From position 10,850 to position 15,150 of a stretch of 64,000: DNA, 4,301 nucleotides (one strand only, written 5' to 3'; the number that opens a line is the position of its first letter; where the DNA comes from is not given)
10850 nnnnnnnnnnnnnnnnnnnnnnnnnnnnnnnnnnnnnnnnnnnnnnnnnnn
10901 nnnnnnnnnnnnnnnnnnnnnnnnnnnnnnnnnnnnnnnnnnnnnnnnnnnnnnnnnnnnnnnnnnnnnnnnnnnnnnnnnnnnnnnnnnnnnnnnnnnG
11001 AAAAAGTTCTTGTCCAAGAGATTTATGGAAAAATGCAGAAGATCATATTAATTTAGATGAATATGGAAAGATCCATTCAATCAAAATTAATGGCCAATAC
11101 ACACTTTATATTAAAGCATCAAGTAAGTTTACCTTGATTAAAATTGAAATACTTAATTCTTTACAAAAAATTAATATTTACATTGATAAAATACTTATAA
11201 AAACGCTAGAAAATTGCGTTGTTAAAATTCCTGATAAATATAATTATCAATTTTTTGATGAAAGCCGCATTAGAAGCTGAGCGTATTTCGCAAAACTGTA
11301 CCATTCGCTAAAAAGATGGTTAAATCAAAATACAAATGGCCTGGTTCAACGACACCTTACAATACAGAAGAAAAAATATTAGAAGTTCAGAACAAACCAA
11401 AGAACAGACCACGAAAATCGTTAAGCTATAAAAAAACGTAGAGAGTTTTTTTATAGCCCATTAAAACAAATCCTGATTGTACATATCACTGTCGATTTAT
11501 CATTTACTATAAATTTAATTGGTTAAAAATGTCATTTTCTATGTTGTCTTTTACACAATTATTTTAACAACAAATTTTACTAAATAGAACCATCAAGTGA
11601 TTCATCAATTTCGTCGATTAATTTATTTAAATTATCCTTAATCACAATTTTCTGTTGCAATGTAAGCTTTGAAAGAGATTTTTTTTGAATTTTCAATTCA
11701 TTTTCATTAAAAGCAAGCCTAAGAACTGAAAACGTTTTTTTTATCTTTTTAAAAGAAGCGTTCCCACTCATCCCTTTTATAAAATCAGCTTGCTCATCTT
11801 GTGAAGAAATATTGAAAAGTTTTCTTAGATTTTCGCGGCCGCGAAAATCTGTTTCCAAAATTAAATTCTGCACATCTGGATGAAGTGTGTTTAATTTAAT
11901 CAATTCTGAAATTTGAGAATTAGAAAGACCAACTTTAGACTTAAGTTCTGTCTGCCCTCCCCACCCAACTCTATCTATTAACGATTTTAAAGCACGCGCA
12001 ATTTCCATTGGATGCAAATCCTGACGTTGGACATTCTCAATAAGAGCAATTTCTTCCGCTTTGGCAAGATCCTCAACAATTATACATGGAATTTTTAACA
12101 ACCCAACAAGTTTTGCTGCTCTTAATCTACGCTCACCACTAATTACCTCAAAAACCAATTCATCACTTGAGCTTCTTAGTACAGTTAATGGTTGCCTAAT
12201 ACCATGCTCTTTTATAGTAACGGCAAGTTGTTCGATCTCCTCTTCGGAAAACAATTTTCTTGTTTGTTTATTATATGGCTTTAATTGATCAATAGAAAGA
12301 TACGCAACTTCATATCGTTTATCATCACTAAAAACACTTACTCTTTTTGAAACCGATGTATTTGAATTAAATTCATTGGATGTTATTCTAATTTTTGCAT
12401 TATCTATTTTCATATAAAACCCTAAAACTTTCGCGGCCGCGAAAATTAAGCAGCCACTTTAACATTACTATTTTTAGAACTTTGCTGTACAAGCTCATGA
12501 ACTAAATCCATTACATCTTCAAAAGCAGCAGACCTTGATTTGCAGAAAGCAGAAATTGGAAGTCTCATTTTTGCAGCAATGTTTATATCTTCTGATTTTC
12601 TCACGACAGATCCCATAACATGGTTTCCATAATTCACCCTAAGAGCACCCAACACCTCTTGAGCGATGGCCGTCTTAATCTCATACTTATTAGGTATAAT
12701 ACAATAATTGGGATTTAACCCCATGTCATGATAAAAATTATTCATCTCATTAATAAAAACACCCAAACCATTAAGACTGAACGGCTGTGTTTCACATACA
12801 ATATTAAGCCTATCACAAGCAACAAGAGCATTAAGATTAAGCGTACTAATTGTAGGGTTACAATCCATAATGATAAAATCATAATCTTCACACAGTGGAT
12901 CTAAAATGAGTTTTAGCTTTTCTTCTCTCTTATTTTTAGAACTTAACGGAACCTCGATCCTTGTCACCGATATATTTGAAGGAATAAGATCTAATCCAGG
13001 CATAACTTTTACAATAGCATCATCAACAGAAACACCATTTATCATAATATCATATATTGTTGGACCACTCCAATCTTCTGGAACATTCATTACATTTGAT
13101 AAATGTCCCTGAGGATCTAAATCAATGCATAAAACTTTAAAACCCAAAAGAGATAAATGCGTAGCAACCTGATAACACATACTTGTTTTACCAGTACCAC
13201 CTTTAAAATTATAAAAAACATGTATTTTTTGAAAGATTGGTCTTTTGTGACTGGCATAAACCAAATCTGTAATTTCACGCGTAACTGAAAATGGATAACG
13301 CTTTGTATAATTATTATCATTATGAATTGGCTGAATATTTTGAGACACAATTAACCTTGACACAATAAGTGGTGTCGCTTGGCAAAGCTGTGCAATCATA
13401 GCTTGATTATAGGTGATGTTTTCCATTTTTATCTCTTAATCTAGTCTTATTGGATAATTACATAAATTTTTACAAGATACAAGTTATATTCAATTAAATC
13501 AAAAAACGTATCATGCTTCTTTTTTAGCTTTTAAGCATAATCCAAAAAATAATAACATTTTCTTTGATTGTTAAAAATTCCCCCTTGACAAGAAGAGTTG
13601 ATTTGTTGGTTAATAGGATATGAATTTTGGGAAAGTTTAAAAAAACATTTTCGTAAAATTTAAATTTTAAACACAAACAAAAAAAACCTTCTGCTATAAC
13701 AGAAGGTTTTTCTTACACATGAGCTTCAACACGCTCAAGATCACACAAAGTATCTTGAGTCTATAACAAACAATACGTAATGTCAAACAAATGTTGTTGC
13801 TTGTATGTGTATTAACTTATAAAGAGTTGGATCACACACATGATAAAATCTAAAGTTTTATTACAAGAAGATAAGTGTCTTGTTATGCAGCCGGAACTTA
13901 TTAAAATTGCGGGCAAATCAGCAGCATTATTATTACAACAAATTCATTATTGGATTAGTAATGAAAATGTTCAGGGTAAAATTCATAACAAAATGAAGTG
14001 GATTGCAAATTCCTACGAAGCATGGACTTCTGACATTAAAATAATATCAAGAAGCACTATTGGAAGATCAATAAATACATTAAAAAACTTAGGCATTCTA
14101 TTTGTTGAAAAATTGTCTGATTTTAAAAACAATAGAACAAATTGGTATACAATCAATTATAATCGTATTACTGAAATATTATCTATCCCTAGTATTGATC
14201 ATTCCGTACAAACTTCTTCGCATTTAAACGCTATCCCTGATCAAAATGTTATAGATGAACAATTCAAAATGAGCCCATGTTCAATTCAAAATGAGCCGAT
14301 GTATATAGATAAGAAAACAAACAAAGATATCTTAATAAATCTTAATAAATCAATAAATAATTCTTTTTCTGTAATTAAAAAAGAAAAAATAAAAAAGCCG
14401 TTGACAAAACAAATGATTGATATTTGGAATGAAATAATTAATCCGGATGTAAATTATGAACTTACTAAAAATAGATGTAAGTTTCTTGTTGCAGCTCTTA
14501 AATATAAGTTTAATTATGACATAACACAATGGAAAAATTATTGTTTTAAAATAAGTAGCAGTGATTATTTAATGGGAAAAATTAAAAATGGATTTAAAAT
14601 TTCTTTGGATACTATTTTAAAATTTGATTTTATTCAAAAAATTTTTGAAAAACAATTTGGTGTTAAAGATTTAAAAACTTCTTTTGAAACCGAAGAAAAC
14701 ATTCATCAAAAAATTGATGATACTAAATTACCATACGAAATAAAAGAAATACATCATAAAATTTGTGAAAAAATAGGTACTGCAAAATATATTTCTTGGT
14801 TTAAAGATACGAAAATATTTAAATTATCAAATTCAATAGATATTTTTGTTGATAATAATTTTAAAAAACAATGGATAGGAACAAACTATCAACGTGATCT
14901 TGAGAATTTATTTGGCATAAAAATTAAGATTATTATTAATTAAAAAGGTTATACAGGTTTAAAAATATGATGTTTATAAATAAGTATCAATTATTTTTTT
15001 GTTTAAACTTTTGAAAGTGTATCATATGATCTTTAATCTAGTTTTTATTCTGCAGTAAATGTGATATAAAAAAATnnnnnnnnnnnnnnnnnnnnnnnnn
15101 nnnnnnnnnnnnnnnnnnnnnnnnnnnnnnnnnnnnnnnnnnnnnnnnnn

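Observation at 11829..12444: Two copies of a GC-cored perfect palindrome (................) at the parAB genes: candidate parS centromere sites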

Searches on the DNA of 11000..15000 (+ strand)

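Call 7: search_dna_similar(query=window:11000-15000:+, collection=plasmids, mode=distant)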
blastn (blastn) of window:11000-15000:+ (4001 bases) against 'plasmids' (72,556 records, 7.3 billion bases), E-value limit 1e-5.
Records with a match: 7; places in all: 7; records where one place covers at least 80% of the query: 0.
Best place of each record, by identity: 60-80% 7.
By first word of the organism name: Staphylococcus 4; Candidatus 3.
By predicted mobility (MOB-suite, as given by PLSDB): non-mobilizable 4; mobilizable 3.
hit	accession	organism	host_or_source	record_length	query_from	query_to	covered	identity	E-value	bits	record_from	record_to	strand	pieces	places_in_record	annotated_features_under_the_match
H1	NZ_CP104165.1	Candidatus Bandiella numerosa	Cryptomonas gyropyrenoidosa SAG ...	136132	1005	2228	22%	66.1%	5e-30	210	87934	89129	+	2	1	ParA family protein | ParB/RepB/Spo0J family partition protein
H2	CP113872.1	Candidatus Megaera polyxenophila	Euplotes woodruffi,mixed host and ...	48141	1504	2231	18%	64.0%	3e-20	109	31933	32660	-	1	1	Putative ParA-like ATPase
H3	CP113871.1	Candidatus Megaera polyxenophila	Euplotes woodruffi,mixed host and ...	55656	1000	2231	9%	70.6%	2e-16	164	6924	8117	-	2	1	Putative ParA-like ATPase | ParB/RepB/Spo0J family partition domain protein | hypothetical protein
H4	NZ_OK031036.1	Staphylococcus epidermidis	-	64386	2084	2207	3%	71.4%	4e-6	64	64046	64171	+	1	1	ParA family protein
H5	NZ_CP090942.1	Staphylococcus epidermidis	Homo sapiens,whole organism,skin swab ...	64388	2084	2207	3%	71.4%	4e-6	64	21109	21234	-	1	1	ParA family protein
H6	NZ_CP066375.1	Staphylococcus epidermidis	Homo sapiens,monoisolate from skin swab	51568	2084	2207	3%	71.4%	4e-6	64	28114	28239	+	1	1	ParA family protein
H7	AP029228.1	Staphylococcus epidermidis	Homo sapiens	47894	2084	2207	3%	71.4%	4e-6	64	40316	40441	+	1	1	ParA family protein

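Call 8: get_annotated_region(hit=H1, flank=4000)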
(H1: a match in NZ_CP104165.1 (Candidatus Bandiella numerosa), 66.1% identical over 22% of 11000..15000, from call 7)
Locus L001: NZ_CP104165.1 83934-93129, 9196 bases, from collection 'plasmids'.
description: Candidatus Bandiella numerosa isolate SAG 25.80_endo plasmid p1_Gnumerosa_crypto, complete sequence
organism: Candidatus Bandiella numerosa (NCBI taxid 2570586)
taxonomy: Bacteria; Pseudomonadota; Alphaproteobacteria; Rickettsiales; Candidatus Midichloriaceae; Candidatus Bandiella; Candidatus Bandiella numerosa
host: -; source: Cryptomonas gyropyrenoidosa SAG 25.80,mixed culture,freshwater; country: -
typing (MOB-suite, as given by PLSDB): non-mobilizable
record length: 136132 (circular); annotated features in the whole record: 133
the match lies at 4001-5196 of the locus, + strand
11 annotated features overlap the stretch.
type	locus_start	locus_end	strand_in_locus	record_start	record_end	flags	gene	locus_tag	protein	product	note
CDS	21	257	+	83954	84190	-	-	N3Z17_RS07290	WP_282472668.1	IS3 family transposase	-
CDS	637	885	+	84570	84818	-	-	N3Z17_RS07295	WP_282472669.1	type II toxin-antitoxin system Phd/YefM family antitoxin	-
CDS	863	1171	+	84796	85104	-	-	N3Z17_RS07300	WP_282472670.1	hypothetical protein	-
CDS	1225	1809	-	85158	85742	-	-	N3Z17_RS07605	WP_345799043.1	RQC domain-containing protein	GO:0006281 - DNA repair [Evidence IEA]; GO:0006260 - DNA replication [Evidence IEA]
CDS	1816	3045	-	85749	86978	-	-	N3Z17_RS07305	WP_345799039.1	RecQ family ATP-dependent DNA helicase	GO:0006310 - DNA recombination [Evidence IEA]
CDS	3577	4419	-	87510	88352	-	-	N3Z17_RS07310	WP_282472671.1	ParB/RepB/Spo0J family partition protein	GO:0007059 - chromosome segregation [Evidence IEA]; GO:0000910 - cytokinesis [Evidence IEA]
CDS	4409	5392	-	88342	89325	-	-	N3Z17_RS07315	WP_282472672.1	ParA family protein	-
CDS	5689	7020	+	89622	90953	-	-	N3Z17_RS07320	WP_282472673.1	hypothetical protein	-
CDS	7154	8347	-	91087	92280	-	-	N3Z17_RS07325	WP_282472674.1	carboxypeptidase M32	GO:0006508 - proteolysis [Evidence IEA]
CDS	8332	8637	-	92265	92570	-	-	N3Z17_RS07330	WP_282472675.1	hypothetical protein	-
CDS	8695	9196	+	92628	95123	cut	-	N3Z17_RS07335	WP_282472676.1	hypothetical protein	-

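Call 9: get_annotated_region(hit=H3, flank=4000)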
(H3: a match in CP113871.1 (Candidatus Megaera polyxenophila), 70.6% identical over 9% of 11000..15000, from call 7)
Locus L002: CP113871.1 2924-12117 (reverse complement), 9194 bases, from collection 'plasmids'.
description: Candidatus Megaera polyxenophila strain NDG2 plasmid unnamed4, complete sequence
organism: Candidatus Megaera polyxenophila (NCBI taxid 988779)
taxonomy: Bacteria; Pseudomonadota; Alphaproteobacteria; Rickettsiales; Rickettsiaceae; Candidatus Megaera; Candidatus Megaera polyxenophila
host: -; source: Euplotes woodruffi,mixed host and symbiont culture; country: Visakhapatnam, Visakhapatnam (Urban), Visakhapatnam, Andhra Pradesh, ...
typing (MOB-suite, as given by PLSDB): non-mobilizable
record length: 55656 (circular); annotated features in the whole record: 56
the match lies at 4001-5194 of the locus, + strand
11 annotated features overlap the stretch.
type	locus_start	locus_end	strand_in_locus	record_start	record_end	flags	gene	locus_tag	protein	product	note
CDS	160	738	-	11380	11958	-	-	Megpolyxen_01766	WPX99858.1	GNAT family N-acetyltransferase N-terminal domain protein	-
CDS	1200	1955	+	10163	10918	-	-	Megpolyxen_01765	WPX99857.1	hypothetical protein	-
CDS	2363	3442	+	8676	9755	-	-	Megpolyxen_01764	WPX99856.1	Fic family protein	-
CDS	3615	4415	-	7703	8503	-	-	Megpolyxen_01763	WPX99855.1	ParB/RepB/Spo0J family partition domain protein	-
CDS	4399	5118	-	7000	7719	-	-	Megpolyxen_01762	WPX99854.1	Putative ParA-like ATPase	-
CDS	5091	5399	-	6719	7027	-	-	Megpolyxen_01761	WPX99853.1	hypothetical protein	-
CDS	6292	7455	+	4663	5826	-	-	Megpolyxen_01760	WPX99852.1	DnaA-like domain protein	-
CDS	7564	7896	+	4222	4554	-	-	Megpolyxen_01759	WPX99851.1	Type II toxin-antitoxin system RelE/ParE family toxin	-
CDS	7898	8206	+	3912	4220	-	-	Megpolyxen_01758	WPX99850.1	Helix-turn-helix domain-containing DNA-binding protein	-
CDS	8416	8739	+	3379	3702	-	-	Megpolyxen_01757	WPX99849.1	hypothetical protein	-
CDS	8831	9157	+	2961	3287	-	-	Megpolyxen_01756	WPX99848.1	hypothetical protein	-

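Call 10: get_annotated_region(hit=H2, flank=4000)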
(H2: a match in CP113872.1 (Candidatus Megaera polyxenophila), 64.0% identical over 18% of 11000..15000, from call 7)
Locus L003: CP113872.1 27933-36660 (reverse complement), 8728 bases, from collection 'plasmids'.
description: Candidatus Megaera polyxenophila strain NDG2 plasmid unnamed5, complete sequence
organism: Candidatus Megaera polyxenophila (NCBI taxid 988779)
taxonomy: Bacteria; Pseudomonadota; Alphaproteobacteria; Rickettsiales; Rickettsiaceae; Candidatus Megaera; Candidatus Megaera polyxenophila
host: -; source: Euplotes woodruffi,mixed host and symbiont culture; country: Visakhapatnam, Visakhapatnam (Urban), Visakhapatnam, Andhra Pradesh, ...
typing (MOB-suite, as given by PLSDB): non-mobilizable
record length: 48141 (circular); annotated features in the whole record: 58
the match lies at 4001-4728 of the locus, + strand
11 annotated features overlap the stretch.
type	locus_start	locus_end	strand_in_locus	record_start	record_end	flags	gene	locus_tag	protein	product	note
CDS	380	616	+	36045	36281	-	-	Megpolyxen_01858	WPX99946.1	AbrB/MazE/SpoVT family DNA-binding domain-containing antitoxin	-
CDS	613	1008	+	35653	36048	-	-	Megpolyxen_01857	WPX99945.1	Type II toxin-antitoxin system VapC family toxin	-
CDS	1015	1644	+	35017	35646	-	-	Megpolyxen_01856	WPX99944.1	Recombinase/trasposase family protein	-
CDS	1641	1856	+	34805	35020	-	-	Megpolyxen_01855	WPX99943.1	hypothetical protein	-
CDS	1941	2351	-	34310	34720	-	-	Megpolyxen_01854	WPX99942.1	hypothetical protein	-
CDS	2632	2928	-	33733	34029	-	-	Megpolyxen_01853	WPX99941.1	PQ-loop repeat-containing N-terminal domain protein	-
CDS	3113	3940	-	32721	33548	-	-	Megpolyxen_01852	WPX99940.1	ParB/RepB/Spo0J family partition domain protein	-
CDS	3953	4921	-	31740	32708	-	-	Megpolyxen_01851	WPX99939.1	Putative ParA-like ATPase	-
CDS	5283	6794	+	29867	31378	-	-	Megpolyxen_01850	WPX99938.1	DnaA-like domain protein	-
CDS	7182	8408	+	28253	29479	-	-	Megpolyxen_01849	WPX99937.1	Na+/H+ antiporter NhaC family protein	-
CDS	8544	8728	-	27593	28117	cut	-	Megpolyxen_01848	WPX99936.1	hypothetical protein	-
